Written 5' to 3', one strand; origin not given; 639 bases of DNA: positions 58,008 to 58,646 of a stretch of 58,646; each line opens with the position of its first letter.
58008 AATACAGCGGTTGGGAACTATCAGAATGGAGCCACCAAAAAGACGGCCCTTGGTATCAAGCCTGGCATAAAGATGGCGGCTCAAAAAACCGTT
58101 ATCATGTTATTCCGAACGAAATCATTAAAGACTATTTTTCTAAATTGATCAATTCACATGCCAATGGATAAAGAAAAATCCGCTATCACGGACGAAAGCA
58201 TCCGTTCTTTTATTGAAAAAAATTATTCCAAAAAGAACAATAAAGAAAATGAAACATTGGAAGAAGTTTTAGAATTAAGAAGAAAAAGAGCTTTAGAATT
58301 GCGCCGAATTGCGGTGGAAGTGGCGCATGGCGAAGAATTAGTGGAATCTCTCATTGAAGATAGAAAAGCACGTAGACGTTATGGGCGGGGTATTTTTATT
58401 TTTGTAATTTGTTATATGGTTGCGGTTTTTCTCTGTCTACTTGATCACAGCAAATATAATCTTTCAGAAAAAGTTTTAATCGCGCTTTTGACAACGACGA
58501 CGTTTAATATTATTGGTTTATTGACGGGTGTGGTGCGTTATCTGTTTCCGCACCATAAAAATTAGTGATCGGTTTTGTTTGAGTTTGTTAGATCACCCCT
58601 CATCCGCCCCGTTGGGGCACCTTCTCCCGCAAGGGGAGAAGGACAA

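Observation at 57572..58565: Panacea-domain gene overlapping an unclassified two-TM protein: candidate new PanA-PanT toxin-antitoxin or defence pair at the broken end of the dcw cluster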

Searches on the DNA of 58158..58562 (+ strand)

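Call 50: search_dna_similar(query=L137:1764-2614:+, collection=ecoli_genomes, mode=distant, max_rows=30, rows=spread)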
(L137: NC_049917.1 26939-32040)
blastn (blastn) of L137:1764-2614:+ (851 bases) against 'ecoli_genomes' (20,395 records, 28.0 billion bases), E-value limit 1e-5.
Records with a match: 46; places in all: 47; records where one place covers at least 80% of the query: 26.
Genomes with a match: 46 of 5426; with a place that covers at least 80% of the query: 26. Places per genome that has any: lowest 1, median 1, highest 2. On chromosomes: 46 places; on plasmids: 1.
Best place of each record, by identity: >=99% 13; 95-99% 9; 80-90% 6; 60-80% 18.
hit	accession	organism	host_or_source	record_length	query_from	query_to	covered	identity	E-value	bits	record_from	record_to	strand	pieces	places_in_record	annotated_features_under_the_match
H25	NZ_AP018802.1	Escherichia coli strain E2863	Bos taurus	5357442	1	851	100%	100.0%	0e+0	1535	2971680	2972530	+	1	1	Panacea domain-containing protein | hypothetical protein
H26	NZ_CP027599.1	Escherichia coli strain 97-3250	Homo sapiens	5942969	1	851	100%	100.0%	0e+0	1535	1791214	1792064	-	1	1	Panacea domain-containing protein | hypothetical protein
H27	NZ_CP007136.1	Escherichia coli O145:H28 str. RM12581 strain RM12581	lettuce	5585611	1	851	100%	100.0%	0e+0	1535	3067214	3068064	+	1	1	Panacea domain-containing protein | hypothetical protein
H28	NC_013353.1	Escherichia coli O103:H2 str. 12009 strain 12009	-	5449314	1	851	100%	100.0%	0e+0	1535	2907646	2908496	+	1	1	Panacea domain-containing protein | hypothetical protein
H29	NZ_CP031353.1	Escherichia coli O145 strain RM9154-C1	Cattle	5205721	1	851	100%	100.0%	0e+0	1535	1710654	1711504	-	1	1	Panacea domain-containing protein | hypothetical protein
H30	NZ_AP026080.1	Escherichia coli strain F690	Homo sapiens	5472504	1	851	100%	100.0%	0e+0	1535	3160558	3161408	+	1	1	Panacea domain-containing protein | hypothetical protein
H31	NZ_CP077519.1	Escherichia coli O111:H8 strain 7-16 37A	bovine feces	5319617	1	851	100%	100.0%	0e+0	1535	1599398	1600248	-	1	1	Panacea domain-containing protein | hypothetical protein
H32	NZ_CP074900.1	Escherichia coli strain 10_253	Homo sapiens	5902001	1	851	100%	100.0%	0e+0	1535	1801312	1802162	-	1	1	Panacea domain-containing protein | hypothetical protein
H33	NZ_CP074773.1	Escherichia coli strain 97_3250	Homo sapiens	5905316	1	851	100%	100.0%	0e+0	1535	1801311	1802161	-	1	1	Panacea domain-containing protein | hypothetical protein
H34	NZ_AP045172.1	Escherichia coli strain JNEC-KY176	Homo sapiens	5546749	1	851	100%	96.4%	0e+0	1396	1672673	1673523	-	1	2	Panacea domain-containing protein | hypothetical protein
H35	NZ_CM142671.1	Escherichia coli strain UID2309220003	Homo sapiens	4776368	1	827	97%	65.6%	3e-44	188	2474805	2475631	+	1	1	Panacea domain-containing protein | hypothetical protein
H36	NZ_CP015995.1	Escherichia coli strain S51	poultry meat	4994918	1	826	97%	65.4%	1e-43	187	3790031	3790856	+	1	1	Panacea domain-containing protein | hypothetical protein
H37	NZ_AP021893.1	Escherichia coli strain 2018-06-4CC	Homo sapiens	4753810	1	826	97%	65.4%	1e-43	187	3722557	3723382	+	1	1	Panacea domain-containing protein | hypothetical protein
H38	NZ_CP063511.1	Escherichia coli strain EH08-18-36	Homo sapiens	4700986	1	826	97%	65.4%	1e-43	187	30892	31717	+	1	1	Panacea domain-containing protein | hypothetical protein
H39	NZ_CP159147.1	Escherichia coli strain 10035004-3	Homo sapiens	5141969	1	826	97%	65.4%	1e-43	187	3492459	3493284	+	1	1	type II toxin-antitoxin system antitoxin SocA domain-containing ... | hypothetical protein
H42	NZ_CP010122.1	Escherichia coli strain C5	cow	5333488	1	831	48%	69.9%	2e-16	175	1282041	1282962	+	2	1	Panacea domain-containing protein | hypothetical protein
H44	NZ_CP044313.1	Escherichia coli strain RM11911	missing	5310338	1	191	22%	67.9%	9e-7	64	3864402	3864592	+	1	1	Panacea domain-containing protein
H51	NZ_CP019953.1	Escherichia coli M8 strain M8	Mus musculus C57Bl/6J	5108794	67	125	7%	83.1%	3e-6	63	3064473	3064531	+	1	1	Panacea domain-containing protein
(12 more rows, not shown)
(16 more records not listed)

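Call 51: get_annotated_region(hit=H36, flank=1500)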
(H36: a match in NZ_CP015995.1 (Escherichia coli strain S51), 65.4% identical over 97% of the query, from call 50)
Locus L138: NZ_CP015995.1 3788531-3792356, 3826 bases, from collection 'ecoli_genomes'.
description: Escherichia coli strain S51 chromosome, complete genome
organism: Escherichia coli strain S51 (NCBI taxid 562)
replicon: chromosome; assembly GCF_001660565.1
host: -; source: poultry meat; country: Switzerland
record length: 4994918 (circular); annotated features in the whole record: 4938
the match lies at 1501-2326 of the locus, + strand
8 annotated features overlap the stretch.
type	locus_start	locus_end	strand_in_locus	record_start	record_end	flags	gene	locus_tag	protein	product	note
CDS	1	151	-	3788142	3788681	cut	-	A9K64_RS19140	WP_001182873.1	toxin YdaT domain-containing protein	-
CDS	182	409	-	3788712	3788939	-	-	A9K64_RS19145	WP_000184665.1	helix-turn-helix domain-containing protein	-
CDS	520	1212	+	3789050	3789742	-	-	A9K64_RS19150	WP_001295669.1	XRE family transcriptional regulator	-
CDS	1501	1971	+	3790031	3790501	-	-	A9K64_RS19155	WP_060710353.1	Panacea domain-containing protein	-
CDS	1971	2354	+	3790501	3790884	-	-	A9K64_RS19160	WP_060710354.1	hypothetical protein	-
CDS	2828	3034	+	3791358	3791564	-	-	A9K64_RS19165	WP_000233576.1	phage encoded cell division inhibitor protein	-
CDS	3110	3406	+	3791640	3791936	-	-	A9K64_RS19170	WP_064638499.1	host-nuclease inhibitor Gam family protein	-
CDS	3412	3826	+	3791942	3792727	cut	bet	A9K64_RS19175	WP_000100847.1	phage recombination protein Bet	-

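Call 52: get_annotated_region(hit=H42, flank=1500)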
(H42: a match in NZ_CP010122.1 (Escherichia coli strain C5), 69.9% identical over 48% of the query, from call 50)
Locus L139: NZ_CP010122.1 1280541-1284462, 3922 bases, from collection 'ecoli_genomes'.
description: Escherichia coli strain C5 chromosome, complete genome
organism: Escherichia coli strain C5 (NCBI taxid 562)
replicon: chromosome; assembly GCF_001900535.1
host: cow; source: -; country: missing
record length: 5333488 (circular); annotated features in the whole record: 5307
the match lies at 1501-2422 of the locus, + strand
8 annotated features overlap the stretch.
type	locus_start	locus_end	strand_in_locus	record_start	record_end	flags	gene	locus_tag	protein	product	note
CDS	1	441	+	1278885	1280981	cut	traD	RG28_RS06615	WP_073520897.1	type IV conjugative transfer system coupling protein TraD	-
CDS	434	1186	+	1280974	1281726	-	-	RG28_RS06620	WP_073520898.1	TIGR03747 family integrating conjugative element membrane protein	-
CDS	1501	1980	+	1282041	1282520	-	-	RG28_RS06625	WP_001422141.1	Panacea domain-containing protein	-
CDS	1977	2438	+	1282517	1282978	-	-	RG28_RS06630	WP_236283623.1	hypothetical protein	-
CDS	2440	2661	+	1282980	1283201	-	-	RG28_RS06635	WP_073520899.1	hypothetical protein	-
CDS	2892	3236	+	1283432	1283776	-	-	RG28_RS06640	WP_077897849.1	RAQPRD family integrative conjugative element protein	-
CDS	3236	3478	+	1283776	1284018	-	-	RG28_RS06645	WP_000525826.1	TIGR03758 family integrating conjugative element protein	-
CDS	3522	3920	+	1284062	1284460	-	-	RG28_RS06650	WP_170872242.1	TIGR03745 family integrating conjugative element membrane protein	-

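Call 53: get_annotated_region(hit=H28, flank=1500)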
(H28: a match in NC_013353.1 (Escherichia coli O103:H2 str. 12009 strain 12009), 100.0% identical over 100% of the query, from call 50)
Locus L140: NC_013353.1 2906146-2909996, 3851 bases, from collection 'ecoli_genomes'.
description: Escherichia coli O103:H2 str. 12009, complete sequence
organism: Escherichia coli O103:H2 str. 12009 strain 12009 (NCBI taxid 585395)
replicon: chromosome; assembly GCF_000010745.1
host: -; source: -; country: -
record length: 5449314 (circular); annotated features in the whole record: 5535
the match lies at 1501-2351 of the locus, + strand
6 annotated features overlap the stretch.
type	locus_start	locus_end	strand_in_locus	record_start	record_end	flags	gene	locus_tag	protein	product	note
CDS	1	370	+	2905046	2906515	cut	-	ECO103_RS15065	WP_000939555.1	Eco57I restriction-modification methylase domain-containing protein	-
CDS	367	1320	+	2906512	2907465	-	-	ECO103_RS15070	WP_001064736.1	BsuBI/PstI family type II restriction endonuclease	-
CDS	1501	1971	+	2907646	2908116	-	-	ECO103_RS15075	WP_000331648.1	Panacea domain-containing protein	-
CDS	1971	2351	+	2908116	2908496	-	-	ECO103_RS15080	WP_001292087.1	hypothetical protein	-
CDS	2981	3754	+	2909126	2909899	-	-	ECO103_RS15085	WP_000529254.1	Rha family phage regulatory protein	-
CDS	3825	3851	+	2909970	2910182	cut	-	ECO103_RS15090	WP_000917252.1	cell division inhibitor protein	-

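Call 54: get_annotated_region(hit=H44, flank=1800)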
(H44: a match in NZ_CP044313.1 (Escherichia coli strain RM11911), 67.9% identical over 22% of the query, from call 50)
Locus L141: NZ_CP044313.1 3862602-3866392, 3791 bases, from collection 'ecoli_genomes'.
description: Escherichia coli strain RM11911 chromosome, complete genome
organism: Escherichia coli strain RM11911 (NCBI taxid 562)
replicon: chromosome; assembly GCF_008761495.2
host: -; source: missing; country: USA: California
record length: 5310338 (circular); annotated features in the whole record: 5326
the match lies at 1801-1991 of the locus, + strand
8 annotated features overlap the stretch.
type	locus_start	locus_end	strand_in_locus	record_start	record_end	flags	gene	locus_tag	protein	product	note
CDS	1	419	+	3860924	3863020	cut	traD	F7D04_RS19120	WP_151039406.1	type IV conjugative transfer system coupling protein TraD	-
CDS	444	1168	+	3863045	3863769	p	-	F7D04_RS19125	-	TIGR03747 family integrating conjugative element membrane protein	frameshifted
CDS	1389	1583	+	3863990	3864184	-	-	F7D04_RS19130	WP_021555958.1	hypothetical protein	-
CDS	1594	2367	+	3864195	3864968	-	-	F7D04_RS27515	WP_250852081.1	Panacea domain-containing protein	-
CDS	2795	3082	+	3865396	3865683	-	-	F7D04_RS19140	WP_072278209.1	RAQPRD family integrative conjugative element protein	-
CDS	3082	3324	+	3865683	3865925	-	-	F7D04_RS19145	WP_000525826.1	TIGR03758 family integrating conjugative element protein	-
CDS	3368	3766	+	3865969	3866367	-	-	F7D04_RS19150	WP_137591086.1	TIGR03745 family integrating conjugative element membrane protein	-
CDS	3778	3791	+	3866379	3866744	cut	-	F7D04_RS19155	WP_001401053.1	TIGR03750 family conjugal transfer protein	-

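Call 55: get_annotated_region(hit=H51, flank=1800)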
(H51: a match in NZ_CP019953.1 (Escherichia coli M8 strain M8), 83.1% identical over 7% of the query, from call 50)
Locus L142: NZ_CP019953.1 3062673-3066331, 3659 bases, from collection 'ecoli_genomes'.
description: Escherichia coli M8 chromosome, complete genome
organism: Escherichia coli M8 strain M8 (NCBI taxid 1392854)
replicon: chromosome; assembly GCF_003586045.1
host: Mus musculus C57Bl/6J; source: ob/ob mice; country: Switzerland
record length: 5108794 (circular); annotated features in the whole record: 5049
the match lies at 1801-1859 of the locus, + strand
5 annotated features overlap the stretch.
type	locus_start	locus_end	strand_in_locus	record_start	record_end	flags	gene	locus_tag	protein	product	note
CDS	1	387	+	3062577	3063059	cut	smpB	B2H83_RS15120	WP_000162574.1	SsrA-binding protein SmpB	-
tmRNA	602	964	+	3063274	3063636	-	ssrA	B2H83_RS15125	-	transfer-messenger RNA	-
CDS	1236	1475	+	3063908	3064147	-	-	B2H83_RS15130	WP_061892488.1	DinI family protein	-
CDS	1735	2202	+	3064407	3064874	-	-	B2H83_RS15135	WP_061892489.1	Panacea domain-containing protein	-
CDS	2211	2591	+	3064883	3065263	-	-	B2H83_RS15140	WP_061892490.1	hypothetical protein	-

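Call 83: search_dna_similar(query=L142:1735-2591:+, collection=ecoli_genomes, mode=distant, max_rows=40, rows=spread)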
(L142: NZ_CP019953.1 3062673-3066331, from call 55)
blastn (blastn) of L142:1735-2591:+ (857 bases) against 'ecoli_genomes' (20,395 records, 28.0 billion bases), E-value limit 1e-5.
Records with a match: 55; places in all: 55; records where one place covers at least 80% of the query: 6.
Genomes with a match: 55 of 5426; with a place that covers at least 80% of the query: 6. Places per genome that has any: lowest 1, median 1, highest 1. On chromosomes: 54 places; on plasmids: 1.
Best place of each record, by identity: >=99% 6; 80-90% 15; 60-80% 34.
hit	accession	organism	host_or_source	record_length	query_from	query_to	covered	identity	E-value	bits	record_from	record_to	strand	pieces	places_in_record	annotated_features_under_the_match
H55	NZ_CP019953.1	Escherichia coli M8 strain M8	Mus musculus C57Bl/6J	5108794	1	857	100%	100.0%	0e+0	1546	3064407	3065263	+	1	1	Panacea domain-containing protein | hypothetical protein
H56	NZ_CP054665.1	Escherichia coli strain IGC_EcoliInv_1.1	Mus musculus (G2 mouse)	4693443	1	857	100%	100.0%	0e+0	1546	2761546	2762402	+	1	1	Panacea domain-containing protein | hypothetical protein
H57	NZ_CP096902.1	Escherichia coli strain RSHH22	Mus musculus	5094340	1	857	100%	100.0%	0e+0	1546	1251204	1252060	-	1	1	Panacea domain-containing protein | hypothetical protein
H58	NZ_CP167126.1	Escherichia coli strain SK6988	Mouse fecal sample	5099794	1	857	100%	100.0%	0e+0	1546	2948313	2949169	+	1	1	Panacea domain-containing protein | hypothetical protein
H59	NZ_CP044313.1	Escherichia coli strain RM11911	missing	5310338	1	204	24%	71.4%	5e-17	100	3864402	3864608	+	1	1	Panacea domain-containing protein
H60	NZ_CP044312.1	Escherichia coli strain RM13745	missing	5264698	1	204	24%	71.4%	5e-17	100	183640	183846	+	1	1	Panacea domain-containing protein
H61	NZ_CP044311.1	Escherichia coli strain RM13752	missing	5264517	1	204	24%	71.4%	5e-17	100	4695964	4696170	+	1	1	Panacea domain-containing protein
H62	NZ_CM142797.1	Escherichia coli strain GPEC1031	chicken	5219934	1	204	24%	71.4%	5e-17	100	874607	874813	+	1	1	Panacea domain-containing protein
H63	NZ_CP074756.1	Escherichia coli strain F2_407_2_2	bovine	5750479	14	204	22%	71.6%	2e-14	91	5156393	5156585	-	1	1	Panacea domain-containing protein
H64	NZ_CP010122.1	Escherichia coli strain C5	cow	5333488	14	204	22%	71.1%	3e-13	86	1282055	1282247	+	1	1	Panacea domain-containing protein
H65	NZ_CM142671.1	Escherichia coli strain UID2309220003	Homo sapiens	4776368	18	201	21%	70.1%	1e-12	84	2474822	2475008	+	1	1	Panacea domain-containing protein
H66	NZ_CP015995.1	Escherichia coli strain S51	poultry meat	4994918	18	201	21%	69.5%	4e-11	80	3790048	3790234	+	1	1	Panacea domain-containing protein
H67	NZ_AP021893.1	Escherichia coli strain 2018-06-4CC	Homo sapiens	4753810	18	201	21%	69.5%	4e-11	80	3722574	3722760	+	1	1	Panacea domain-containing protein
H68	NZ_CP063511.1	Escherichia coli strain EH08-18-36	Homo sapiens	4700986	18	201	21%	69.5%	4e-11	80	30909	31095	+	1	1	Panacea domain-containing protein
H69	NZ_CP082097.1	Escherichia coli strain MS15052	Homo sapiens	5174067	18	201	21%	69.5%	4e-11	80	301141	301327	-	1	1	Panacea domain-containing protein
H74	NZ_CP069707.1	Escherichia coli strain E41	pig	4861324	741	832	11%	79.3%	1e-11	82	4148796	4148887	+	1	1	hypothetical protein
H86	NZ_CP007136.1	Escherichia coli O145:H28 str. RM12581 strain RM12581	lettuce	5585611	67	125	7%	83.1%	3e-6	63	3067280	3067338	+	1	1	Panacea domain-containing protein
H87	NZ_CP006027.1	Escherichia coli O145:H28 str. RM13514 strain RM13514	Homo sapiens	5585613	67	125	7%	83.1%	3e-6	63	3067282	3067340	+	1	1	Panacea domain-containing protein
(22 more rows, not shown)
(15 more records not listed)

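Call 84: get_annotated_region(hit=H74, flank=1800)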
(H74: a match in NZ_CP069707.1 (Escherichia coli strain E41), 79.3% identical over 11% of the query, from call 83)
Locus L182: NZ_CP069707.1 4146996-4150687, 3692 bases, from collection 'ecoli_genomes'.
description: Escherichia coli strain E41 chromosome, complete genome
organism: Escherichia coli strain E41 (NCBI taxid 562)
replicon: chromosome; assembly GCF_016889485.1
host: pig; source: liver; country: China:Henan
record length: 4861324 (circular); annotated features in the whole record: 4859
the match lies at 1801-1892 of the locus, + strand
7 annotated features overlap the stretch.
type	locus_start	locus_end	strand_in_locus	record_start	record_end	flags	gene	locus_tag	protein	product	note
CDS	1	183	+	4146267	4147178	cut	-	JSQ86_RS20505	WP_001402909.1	DUF4760 domain-containing protein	-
CDS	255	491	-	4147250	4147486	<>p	-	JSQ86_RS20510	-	S24 family peptidase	internal stop; incomplete; partial in the middle of a contig; missing N-terminus and C-terminus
CDS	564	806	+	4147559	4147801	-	-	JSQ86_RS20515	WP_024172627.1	DinI family protein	-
CDS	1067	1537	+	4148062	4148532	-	-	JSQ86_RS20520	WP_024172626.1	Panacea domain-containing protein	-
CDS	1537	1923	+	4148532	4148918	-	-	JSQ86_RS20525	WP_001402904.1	hypothetical protein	-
CDS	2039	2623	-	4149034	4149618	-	-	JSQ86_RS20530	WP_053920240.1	tail fiber assembly protein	-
CDS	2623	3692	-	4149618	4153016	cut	-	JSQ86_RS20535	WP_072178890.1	prophage tail fiber N-terminal domain-containing protein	-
